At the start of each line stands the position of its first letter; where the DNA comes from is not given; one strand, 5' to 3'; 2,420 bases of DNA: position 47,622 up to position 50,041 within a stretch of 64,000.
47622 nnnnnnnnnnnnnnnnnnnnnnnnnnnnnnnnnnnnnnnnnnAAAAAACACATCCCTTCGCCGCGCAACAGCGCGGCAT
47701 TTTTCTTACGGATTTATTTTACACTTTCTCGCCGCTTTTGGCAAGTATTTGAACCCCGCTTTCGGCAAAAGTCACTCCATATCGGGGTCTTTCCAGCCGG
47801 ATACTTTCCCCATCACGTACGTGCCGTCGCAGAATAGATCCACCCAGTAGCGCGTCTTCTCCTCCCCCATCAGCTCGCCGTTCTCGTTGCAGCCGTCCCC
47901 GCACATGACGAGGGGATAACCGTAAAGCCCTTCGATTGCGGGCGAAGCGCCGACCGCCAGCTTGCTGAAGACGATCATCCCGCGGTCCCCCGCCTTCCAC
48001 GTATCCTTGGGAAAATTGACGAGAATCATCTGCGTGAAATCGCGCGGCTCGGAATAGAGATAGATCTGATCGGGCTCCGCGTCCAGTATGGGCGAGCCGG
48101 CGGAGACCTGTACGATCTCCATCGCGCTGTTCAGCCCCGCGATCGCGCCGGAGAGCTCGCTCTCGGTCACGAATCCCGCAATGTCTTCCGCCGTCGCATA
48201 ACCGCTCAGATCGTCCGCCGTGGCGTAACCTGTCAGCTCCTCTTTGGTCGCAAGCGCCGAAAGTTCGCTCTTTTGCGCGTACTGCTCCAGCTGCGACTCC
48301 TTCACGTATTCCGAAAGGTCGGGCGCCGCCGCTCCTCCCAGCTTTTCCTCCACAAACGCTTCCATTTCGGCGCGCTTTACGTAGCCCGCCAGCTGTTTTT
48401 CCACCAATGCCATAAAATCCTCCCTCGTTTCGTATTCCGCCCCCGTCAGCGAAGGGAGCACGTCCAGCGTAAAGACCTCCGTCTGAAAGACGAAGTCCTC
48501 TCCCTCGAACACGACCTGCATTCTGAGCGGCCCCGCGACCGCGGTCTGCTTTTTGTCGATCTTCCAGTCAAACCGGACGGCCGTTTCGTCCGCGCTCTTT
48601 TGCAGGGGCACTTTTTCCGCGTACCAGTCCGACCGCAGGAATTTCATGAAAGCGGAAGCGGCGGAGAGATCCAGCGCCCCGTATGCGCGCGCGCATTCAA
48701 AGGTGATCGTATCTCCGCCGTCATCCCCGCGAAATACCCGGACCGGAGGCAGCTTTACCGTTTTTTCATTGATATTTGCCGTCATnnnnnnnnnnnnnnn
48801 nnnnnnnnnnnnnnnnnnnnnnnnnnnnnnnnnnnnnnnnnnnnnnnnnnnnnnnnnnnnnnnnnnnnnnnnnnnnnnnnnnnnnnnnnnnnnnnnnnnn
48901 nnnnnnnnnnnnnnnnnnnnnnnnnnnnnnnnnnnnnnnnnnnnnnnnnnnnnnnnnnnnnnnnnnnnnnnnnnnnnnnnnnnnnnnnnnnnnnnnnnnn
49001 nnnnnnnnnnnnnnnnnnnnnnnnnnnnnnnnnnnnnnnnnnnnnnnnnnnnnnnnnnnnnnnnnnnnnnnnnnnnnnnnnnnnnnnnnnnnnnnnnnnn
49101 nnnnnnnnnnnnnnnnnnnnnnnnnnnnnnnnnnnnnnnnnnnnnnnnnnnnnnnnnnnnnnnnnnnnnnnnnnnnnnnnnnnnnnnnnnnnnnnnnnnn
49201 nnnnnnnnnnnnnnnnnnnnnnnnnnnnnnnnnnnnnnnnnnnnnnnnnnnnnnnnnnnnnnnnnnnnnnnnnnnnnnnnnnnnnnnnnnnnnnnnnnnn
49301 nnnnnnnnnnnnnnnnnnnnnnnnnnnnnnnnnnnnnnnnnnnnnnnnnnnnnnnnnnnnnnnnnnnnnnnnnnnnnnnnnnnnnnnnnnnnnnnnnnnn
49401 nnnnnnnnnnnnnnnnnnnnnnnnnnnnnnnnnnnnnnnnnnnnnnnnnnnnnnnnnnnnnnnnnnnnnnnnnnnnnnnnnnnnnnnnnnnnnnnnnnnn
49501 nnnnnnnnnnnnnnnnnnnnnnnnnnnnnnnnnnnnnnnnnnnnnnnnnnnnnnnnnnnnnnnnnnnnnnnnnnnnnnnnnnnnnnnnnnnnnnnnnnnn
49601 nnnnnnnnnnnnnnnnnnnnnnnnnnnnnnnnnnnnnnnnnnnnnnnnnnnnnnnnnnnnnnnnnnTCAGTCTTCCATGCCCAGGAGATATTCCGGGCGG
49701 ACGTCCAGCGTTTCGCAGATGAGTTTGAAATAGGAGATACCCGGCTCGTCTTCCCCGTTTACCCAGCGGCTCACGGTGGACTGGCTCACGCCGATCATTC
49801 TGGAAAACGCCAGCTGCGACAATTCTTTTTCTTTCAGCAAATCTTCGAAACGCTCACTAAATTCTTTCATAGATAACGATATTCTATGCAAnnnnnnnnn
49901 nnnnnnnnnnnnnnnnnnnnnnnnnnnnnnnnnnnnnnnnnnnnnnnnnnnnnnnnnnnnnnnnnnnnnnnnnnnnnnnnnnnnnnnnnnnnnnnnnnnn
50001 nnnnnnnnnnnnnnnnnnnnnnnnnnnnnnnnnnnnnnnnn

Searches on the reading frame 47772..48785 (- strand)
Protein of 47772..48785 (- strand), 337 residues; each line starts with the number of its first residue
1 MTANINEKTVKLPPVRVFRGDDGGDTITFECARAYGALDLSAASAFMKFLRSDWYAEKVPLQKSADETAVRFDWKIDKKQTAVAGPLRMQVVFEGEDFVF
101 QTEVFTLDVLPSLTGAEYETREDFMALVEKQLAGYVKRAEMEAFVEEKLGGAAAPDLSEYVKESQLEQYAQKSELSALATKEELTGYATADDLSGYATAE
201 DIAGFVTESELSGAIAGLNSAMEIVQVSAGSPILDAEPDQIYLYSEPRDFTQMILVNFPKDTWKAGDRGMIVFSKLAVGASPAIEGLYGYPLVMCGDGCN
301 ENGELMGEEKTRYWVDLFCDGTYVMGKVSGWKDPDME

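Call 51: search_protein_families(library=pfam, proteins=[window:47772-48785:-], max_evalue=0.01)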
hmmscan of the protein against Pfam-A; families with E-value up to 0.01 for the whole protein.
window:47772-48785:- (337 aa): 1 family
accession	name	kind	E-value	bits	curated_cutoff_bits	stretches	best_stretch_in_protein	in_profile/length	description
PF10651.15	BppU_N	-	0.00073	19.7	23.1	1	2-116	6-122/142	BppU N-terminal domain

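Call 63: find_encoding_contigs(protein=window:47772-48785:-, flank=3000, max_places=8)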
Protein window:47772-48785:- (337 aa): 24 contigs read that carry it; 3 places shown.
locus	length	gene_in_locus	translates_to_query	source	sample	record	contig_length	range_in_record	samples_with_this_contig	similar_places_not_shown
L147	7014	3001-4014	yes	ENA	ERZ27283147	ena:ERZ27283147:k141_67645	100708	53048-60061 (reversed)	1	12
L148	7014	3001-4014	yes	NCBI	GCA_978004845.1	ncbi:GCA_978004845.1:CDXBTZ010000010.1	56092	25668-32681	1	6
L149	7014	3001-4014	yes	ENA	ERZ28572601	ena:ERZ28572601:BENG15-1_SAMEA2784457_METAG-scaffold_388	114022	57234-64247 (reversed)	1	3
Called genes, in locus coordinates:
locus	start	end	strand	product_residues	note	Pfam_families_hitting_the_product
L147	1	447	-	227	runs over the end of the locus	PF00657:Lipase_GDSL, PF04311:DUF459 (faint), PF13472:Lipase_GDSL_2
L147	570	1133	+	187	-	PF08876:DUF1836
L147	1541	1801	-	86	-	-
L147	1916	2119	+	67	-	PF12844:HTH_19 (weak), PF13443:HTH_26, PF01381:HTH_3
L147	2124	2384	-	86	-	-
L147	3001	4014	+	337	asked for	-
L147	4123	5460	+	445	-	PF01336:tRNA_anti-codon, PF00152:tRNA-synt_2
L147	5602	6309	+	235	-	PF04607:RelA_SpoT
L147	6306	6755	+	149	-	PF22381:Staph_reg_Sar_Rot (weak), PF01047:MarR, PF12802:MarR_2, PF13463:HTH_27 (weak)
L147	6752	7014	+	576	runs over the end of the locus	PF00664:ABC_membrane, PF00005:ABC_tran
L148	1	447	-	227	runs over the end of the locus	PF00657:Lipase_GDSL, PF04311:DUF459 (faint), PF13472:Lipase_GDSL_2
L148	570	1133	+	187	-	PF08876:DUF1836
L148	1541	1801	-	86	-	-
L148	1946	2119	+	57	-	PF01381:HTH_3, PF12844:HTH_19 (weak), PF13443:HTH_26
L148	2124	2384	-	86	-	-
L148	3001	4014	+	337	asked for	-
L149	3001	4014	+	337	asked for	-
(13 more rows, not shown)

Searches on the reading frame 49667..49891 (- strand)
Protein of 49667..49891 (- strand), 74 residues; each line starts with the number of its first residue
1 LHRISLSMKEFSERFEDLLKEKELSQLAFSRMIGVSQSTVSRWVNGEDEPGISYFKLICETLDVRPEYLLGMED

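Call 51: search_protein_families(library=pfam, proteins=[window:49667-49891:-], max_evalue=0.01)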
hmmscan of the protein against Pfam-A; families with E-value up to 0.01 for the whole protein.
window:49667-49891:- (74 aa): 6 families
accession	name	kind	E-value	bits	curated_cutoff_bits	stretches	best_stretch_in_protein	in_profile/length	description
PF01381.28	HTH_3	-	1.4e-14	54.3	23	1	17-69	3-55/55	Helix-turn-helix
PF13443.12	HTH_26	-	3.7e-08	33.9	22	1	17-73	4-61/63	Cro/C1-type HTH DNA-binding domain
PF12844.13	HTH_19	-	9.5e-07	29.1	30.2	1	13-70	2-59/64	Helix-turn-helix domain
PF13560.12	HTH_31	-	2.7e-05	24.8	27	1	11-66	2-58/64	Helix-turn-helix domain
PF22495.2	HTH_92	-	0.0026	17.5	27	1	20-47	5-32/45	RsaL-like HTH domain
PF04218.19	CENP-B_N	-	0.0049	16.9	21.2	1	21-48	21-47/53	CENP-B N-terminal DNA-binding domain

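Call 64: find_encoding_contigs(protein=window:49667-49891:-, flank=3000, max_places=8)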
Protein window:49667-49891:- (74 aa): no gene with exactly this product is on record in the collection.
